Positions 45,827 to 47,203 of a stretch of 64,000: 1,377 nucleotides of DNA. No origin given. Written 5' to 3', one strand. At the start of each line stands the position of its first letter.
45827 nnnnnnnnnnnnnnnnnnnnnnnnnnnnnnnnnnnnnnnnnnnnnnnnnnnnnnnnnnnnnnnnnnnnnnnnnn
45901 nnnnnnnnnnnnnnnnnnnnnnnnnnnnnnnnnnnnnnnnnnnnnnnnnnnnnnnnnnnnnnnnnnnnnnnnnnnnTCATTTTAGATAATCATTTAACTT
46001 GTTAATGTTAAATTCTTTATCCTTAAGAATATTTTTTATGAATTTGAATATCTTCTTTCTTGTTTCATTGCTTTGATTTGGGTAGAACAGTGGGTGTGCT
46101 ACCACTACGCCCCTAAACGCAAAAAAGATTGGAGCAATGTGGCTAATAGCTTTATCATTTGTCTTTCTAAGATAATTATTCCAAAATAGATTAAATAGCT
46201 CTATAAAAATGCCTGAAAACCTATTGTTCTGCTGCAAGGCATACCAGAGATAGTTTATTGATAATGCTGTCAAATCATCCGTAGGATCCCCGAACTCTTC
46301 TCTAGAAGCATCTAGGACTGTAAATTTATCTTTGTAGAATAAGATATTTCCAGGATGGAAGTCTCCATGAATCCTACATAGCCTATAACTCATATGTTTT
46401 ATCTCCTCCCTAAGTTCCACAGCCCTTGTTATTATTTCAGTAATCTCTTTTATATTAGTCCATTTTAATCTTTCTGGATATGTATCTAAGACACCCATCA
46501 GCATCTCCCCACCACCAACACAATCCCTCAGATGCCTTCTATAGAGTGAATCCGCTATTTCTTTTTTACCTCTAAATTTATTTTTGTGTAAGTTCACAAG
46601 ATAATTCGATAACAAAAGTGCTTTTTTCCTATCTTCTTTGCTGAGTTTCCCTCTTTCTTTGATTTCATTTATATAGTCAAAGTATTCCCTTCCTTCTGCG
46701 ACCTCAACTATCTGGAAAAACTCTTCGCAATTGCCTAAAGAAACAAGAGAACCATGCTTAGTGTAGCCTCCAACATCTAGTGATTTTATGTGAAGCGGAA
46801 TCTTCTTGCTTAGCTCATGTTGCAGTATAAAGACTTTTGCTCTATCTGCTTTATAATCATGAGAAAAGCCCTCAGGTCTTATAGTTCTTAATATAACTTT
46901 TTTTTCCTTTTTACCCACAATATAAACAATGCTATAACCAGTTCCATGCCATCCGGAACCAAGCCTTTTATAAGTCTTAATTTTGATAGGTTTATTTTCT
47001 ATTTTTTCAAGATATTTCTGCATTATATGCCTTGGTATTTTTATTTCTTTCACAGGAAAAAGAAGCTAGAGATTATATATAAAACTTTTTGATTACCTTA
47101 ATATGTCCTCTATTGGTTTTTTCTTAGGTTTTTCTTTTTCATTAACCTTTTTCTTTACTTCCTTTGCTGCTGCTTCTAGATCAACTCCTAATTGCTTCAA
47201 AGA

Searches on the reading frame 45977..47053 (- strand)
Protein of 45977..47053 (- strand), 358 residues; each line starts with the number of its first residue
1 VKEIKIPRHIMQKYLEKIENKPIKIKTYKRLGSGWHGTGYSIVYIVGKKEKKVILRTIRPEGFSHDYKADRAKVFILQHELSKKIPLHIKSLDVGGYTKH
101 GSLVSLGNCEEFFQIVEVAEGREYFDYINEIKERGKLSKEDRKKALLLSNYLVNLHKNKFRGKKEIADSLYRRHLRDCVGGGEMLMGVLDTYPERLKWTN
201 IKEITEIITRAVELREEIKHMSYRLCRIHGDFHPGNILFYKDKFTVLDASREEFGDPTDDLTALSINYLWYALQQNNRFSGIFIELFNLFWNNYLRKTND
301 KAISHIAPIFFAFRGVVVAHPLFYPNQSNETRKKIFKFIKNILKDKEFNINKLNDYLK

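Call 15: search_protein_families(library=pfam, proteins=[window:45977-47053:-], max_evalue=0.0001)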
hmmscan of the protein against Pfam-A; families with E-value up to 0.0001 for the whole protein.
window:45977-47053:- (358 aa): 1 family
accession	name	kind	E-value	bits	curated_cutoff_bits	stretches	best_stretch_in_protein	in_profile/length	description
PF01636.29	APH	-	2.2e-06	28.1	23.2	1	213-272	154-215/239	Phosphotransferase enzyme family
